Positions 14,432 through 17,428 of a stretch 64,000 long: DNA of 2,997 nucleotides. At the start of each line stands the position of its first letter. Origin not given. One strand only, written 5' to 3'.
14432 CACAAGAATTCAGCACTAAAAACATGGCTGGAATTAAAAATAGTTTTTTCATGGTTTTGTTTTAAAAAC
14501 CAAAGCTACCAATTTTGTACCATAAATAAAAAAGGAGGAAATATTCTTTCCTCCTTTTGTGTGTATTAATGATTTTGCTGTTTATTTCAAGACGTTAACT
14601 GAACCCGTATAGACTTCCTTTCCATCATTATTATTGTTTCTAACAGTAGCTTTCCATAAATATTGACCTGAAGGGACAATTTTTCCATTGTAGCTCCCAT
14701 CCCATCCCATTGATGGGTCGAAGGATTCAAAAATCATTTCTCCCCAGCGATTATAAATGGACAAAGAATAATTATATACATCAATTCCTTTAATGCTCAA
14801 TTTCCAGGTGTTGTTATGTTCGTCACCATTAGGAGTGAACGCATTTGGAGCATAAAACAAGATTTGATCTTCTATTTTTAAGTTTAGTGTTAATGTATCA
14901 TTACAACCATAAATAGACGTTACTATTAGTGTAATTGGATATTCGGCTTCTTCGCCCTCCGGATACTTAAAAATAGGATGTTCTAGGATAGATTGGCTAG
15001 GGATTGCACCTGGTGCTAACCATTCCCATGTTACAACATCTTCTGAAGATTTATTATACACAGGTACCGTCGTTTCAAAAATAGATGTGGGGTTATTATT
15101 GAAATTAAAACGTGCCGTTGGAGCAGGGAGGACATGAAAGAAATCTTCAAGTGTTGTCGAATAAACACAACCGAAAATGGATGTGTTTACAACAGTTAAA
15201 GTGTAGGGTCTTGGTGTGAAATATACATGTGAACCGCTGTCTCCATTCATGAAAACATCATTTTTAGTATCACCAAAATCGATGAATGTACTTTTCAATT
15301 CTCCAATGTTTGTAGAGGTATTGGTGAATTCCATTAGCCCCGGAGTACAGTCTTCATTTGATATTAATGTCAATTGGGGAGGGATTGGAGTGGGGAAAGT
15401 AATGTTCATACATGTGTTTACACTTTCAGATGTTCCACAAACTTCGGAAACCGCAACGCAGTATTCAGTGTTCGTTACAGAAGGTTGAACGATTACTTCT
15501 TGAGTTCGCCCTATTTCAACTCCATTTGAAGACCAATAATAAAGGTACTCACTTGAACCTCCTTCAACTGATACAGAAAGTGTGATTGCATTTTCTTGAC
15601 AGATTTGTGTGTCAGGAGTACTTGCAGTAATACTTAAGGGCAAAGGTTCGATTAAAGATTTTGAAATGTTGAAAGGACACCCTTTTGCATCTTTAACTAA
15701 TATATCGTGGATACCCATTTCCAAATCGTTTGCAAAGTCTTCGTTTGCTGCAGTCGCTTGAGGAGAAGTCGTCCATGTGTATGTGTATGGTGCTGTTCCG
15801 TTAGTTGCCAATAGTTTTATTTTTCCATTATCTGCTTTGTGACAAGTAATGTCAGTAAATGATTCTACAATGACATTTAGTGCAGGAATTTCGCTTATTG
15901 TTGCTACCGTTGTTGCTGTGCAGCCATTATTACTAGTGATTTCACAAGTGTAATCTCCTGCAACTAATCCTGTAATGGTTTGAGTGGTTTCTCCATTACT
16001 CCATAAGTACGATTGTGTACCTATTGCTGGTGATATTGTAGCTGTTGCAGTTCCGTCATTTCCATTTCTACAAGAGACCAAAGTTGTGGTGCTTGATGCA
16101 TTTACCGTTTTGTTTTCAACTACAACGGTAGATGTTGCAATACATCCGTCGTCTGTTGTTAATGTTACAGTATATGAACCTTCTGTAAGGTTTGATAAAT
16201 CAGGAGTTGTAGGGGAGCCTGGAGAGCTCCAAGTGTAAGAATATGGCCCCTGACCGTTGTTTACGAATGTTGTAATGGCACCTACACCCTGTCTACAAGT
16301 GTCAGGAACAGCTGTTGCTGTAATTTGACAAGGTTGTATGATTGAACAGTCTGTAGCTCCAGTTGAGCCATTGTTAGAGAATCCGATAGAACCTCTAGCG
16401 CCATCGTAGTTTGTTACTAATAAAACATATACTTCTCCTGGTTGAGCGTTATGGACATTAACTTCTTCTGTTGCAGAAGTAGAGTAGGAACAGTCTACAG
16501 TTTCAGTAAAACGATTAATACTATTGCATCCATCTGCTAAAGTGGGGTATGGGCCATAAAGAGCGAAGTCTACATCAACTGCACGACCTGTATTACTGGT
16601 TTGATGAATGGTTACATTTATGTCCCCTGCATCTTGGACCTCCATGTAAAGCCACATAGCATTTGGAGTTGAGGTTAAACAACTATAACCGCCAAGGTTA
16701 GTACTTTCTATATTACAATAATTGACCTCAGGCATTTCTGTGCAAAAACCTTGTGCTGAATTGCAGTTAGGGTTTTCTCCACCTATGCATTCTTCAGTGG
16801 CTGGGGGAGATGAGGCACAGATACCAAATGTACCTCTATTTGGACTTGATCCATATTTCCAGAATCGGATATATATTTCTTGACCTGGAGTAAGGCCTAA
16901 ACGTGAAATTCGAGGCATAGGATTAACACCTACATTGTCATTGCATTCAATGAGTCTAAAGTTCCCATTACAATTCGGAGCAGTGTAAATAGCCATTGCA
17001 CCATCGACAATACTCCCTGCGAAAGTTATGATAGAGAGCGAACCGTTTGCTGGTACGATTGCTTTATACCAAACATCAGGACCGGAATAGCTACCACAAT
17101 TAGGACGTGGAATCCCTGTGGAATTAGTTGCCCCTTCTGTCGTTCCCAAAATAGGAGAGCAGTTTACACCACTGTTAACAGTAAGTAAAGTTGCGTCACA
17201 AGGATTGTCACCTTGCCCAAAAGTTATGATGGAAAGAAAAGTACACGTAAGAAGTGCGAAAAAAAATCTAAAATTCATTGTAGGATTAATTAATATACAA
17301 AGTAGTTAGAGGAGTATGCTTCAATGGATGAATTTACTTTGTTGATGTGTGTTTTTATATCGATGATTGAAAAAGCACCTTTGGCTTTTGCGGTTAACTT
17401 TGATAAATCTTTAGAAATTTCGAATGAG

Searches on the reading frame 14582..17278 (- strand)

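Call 75: search_protein_families(library=pfam, proteins=[window:14582-17278:-])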
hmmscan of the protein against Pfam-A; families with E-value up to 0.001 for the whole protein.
window:14582-17278:- (898 aa): 3 families
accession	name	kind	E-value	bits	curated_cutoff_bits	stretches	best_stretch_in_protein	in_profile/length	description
PF13573.12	SprB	-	5.1e-18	64.9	28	2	472-505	2-35/37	SprB repeat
PF13585.12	CHU_C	-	3e-15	56.5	27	1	810-894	3-84/86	CHU_C Type IX secretion signal domain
PF18911.6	PKD_4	-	0.00039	20.9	27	0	650-707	23-77/85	PKD domain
